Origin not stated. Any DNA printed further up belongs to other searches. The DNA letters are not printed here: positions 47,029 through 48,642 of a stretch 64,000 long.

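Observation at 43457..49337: LivJ-type binding lipoprotein translationally coupled to an MMPL (RND) exporter, with a glutaminyl cyclase upstream and an MFS transporter downstream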

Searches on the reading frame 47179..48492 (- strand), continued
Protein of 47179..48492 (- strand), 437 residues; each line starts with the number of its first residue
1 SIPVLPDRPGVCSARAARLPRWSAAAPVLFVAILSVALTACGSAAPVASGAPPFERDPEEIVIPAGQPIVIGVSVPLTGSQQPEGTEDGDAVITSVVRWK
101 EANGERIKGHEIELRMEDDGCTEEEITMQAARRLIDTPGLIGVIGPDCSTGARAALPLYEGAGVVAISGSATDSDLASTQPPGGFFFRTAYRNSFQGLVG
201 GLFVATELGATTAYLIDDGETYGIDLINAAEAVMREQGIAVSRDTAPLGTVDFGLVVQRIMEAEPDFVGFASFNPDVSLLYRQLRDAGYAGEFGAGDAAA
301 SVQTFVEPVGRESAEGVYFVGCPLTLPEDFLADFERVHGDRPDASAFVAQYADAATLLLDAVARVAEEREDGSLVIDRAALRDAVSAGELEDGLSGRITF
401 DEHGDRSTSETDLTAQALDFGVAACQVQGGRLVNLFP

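Call 46: search_solved_structures(query=A1, max_evalue=1e-10, show_alignments=5)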
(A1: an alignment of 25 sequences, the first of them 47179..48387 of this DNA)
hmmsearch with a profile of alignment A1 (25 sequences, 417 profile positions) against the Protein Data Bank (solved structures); distinct sequences matched with E-value up to 1e-10: 17.
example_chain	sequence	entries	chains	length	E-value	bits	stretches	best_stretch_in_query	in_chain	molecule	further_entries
8z0g_A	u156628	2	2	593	3.7e-30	108.2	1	58-300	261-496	Leu/Ile/Val-binding protein,Leu/Ile/Val-binding protein,mNeonGreen | NeIle,Leu/Ile/Val-binding protein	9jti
2liv_A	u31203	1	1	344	5.7e-30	107.6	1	50-385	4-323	LEUCINE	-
1z15_A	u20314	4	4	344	5.9e-30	107.5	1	50-385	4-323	Leu/Ile/Val-binding protein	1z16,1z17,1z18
4n0q_A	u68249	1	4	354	5.7e-29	104.3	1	47-389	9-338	Leu/Ile/Val-binding protein homolog 3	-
3ipc_A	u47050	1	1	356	7.3e-29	103.9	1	49-385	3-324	ABC transporter, substrate binding protein (Amino acid)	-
3ip5_A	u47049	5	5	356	1.6e-28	102.8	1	49-385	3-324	ABC transporter, substrate binding protein (Amino acid)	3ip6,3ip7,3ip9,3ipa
3td9_A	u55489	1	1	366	1.9e-28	102.6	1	85-390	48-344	Branched chain amino acid ABC transporter, periplasmic amino acid-binding protein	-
1usg_A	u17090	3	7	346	8.7e-28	100.4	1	51-297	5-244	LEUCINE-SPECIFIC BINDING PROTEIN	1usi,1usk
2lbp_A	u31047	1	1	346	1.1e-27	100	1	51-297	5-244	LEUCINE-BINDING PROTEIN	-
4gnr_A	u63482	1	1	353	1.6e-23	86.4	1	47-388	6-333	ABC transporter substrate-binding protein-branched chain amino acid transport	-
3hut_A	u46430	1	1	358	3.5e-18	68.8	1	49-384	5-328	putative branched-chain amino acid ABC transporter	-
4nqr_A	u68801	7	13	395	4.3e-15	58.6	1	25-367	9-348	Amino acid/amide ABC transporter substrate-binding protein, HAAT family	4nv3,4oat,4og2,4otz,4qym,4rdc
4obb_A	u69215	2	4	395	2.6e-14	56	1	25-366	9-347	Amino acid/amide ABC transporter substrate-binding protein, HAAT family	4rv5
4mpt_A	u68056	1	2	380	8.8e-14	54.3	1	45-264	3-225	Putative leu/ile/val-binding protein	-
4q6w_A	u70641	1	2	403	1.2e-13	53.8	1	45-264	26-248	Putative leu/ile/val-binding protein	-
8wch_A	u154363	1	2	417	1.1e-12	50.7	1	47-298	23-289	Probable Leu/Ile/Val-binding protein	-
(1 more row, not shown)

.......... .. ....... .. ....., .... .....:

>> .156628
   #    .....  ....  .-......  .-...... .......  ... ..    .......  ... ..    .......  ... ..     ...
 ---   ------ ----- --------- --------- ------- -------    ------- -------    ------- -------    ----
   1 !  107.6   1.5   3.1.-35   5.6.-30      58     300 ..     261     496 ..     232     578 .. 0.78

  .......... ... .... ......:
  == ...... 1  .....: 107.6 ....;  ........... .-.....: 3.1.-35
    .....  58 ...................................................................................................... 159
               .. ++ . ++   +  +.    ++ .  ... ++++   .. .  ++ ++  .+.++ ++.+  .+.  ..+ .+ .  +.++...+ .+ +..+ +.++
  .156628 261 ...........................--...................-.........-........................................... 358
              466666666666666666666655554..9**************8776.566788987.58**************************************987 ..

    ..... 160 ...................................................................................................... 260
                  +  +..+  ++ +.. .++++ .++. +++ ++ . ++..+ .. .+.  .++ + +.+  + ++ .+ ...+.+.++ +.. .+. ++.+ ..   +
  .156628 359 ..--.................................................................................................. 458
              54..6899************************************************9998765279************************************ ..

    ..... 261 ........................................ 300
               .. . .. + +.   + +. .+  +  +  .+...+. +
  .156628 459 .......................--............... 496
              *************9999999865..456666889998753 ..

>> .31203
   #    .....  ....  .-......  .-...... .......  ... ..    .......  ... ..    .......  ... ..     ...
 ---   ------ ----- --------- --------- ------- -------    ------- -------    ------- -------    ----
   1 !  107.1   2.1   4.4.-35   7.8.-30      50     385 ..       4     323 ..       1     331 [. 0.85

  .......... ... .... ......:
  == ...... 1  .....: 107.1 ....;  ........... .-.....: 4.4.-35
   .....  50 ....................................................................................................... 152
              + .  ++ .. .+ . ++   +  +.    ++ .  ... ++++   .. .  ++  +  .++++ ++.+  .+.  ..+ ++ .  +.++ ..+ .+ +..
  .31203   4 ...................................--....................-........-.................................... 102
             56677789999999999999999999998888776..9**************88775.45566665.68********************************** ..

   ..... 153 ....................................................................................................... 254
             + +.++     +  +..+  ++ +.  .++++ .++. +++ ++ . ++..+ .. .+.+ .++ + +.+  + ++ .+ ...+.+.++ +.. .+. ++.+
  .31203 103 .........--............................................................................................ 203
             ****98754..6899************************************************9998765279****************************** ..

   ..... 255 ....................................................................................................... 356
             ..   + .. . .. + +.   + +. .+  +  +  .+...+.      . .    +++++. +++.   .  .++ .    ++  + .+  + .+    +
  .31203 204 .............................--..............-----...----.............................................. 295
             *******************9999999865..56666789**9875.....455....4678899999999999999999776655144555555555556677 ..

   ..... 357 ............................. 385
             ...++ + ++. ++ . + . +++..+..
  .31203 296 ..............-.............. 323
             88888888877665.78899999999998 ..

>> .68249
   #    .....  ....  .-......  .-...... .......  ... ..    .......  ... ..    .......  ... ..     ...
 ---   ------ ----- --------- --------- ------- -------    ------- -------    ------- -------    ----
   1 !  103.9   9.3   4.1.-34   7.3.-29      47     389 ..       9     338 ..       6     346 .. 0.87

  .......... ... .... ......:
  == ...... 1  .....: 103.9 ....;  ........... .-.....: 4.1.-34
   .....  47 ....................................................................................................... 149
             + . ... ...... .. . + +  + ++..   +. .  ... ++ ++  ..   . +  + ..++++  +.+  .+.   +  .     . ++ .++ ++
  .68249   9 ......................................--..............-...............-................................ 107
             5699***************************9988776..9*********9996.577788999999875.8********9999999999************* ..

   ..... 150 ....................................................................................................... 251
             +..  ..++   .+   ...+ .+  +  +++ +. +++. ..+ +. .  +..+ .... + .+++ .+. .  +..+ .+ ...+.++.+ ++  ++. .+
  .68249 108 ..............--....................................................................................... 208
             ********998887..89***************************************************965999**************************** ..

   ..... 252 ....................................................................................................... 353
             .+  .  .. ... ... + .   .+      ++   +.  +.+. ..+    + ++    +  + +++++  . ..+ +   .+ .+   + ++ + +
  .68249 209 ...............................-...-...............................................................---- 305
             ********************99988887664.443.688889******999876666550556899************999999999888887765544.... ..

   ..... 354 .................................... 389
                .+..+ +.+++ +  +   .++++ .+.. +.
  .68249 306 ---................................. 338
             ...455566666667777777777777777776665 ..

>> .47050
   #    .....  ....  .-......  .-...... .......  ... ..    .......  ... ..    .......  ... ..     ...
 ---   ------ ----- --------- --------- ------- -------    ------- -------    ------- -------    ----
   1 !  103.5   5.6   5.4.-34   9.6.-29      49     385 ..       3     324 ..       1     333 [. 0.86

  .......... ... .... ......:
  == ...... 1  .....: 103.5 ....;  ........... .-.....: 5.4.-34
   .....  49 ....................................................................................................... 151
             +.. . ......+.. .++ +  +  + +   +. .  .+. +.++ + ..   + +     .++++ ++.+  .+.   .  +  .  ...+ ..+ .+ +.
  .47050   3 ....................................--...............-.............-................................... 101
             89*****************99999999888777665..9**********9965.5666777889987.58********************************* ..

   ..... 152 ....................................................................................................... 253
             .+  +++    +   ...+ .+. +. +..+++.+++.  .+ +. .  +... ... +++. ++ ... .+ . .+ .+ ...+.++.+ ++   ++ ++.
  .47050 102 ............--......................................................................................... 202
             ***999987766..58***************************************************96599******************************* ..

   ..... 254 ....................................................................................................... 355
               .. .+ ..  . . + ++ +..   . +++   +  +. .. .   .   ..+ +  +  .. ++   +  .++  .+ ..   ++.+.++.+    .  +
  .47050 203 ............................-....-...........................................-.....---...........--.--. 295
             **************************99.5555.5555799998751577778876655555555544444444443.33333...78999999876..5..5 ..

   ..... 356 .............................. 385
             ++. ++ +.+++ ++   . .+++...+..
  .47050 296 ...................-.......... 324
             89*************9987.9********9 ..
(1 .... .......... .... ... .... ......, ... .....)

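Call 56: search_protein_families(library=pfam, alignment_id=A2, max_evalue=0.00001)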
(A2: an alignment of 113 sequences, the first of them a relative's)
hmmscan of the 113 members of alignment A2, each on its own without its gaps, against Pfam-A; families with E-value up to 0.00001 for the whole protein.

A. member 1, L004:7289-7705:- (139 aa): 1 family
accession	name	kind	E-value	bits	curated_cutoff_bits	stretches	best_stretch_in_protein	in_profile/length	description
PF01741.23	MscL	-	2.4e-33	115.5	27.4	1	4-121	2-119/123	Large-conductance mechanosensitive channel, MscL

B. families by the number of members that match (of 113 scanned): 124 families (the first 25 are shown)
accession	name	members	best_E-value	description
PF07690.21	MFS_1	6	2.1e-50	Major Facilitator Superfamily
PF06609.19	TRI12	6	8.2e-17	Fungal trichothecene efflux pump (TRI12)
PF00083.30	Sugar_tr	6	1.8e-12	Sugar (and other) transporter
PF00456.26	Transketolase_N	4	3.7e-152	Transketolase, thiamine diphosphate binding domain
PF01741.23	MscL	4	7.4e-34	Large-conductance mechanosensitive channel, MscL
PF02518.31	HATPase_c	4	1.1e-30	Histidine kinase-, DNA gyrase B-, and HSP90-like ATPase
PF00672.30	HAMP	4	1.7e-16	HAMP domain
PF13458.12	Peripla_BP_6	3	1.1e-56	Periplasmic binding protein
PF00682.25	HMGL-like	3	7.4e-50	HMGL-like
PF08502.15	LeuA_dimer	3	3.3e-26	LeuA allosteric (dimerisation) domain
PF07885.22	Ion_trans_2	3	6.8e-17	Ion channel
PF22617.1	HCS_D2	3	2.9e-14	Homocitrate synthase post-HMGL domain-like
PF12802.13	MarR_2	3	1.7e-12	MarR family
PF01094.35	ANF_receptor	3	1.4e-11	Receptor family ligand binding region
PF06966.17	DUF1295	2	2.2e-74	Protein of unknown function (DUF1295)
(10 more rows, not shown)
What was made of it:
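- There are 124 Pfam families among 113 flanking genes, and the commonest occurs 6 times (call 56).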

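Call 57: search_protein_representatives(alignment_id=A1)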
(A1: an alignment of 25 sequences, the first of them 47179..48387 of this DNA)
Query: 25 sequences, 417 profile positions. Proteins with E-value up to 0.001 (for the whole library): 19710; up to 1e-10: 7129; up to 1e-30: 408. The best 150 are listed.
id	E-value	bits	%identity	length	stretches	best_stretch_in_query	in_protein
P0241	2.2e-157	540.5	-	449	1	6-413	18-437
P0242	5.8e-147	506.2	-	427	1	1-414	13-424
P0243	5.3e-138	476.7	-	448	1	6-412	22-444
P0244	1.2e-111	389.9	-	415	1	53-388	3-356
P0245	1.7e-109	382.8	-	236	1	9-241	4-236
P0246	3.4e-108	378.5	-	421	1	6-413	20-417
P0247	3.5e-102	358.7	-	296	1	4-260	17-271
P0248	4.4e-95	335.3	-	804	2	5-389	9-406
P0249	8.0e-89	314.7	-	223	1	214-417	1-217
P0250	4.4e-88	312.2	-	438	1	27-413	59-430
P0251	8.0e-87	308.1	-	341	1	57-298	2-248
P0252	1.9e-84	300.3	-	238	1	182-416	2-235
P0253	6.0e-83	295.3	-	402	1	8-411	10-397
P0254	3.3e-80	286.3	-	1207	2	22-386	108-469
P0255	1.0e-78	281.4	-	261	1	153-347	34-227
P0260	1.5e-75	271.0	-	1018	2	21-386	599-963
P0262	1.7e-74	267.4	-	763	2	36-390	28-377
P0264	1.9e-71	257.4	-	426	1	35-413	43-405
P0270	2.2e-64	234.2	-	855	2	75-391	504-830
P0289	1.1e-50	189.0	-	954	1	34-386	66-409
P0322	7.9e-44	166.4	-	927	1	36-389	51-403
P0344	5.0e-42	160.5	-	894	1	20-391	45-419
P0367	5.1e-40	153.9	-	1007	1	35-394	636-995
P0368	5.6e-40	153.8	-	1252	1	43-390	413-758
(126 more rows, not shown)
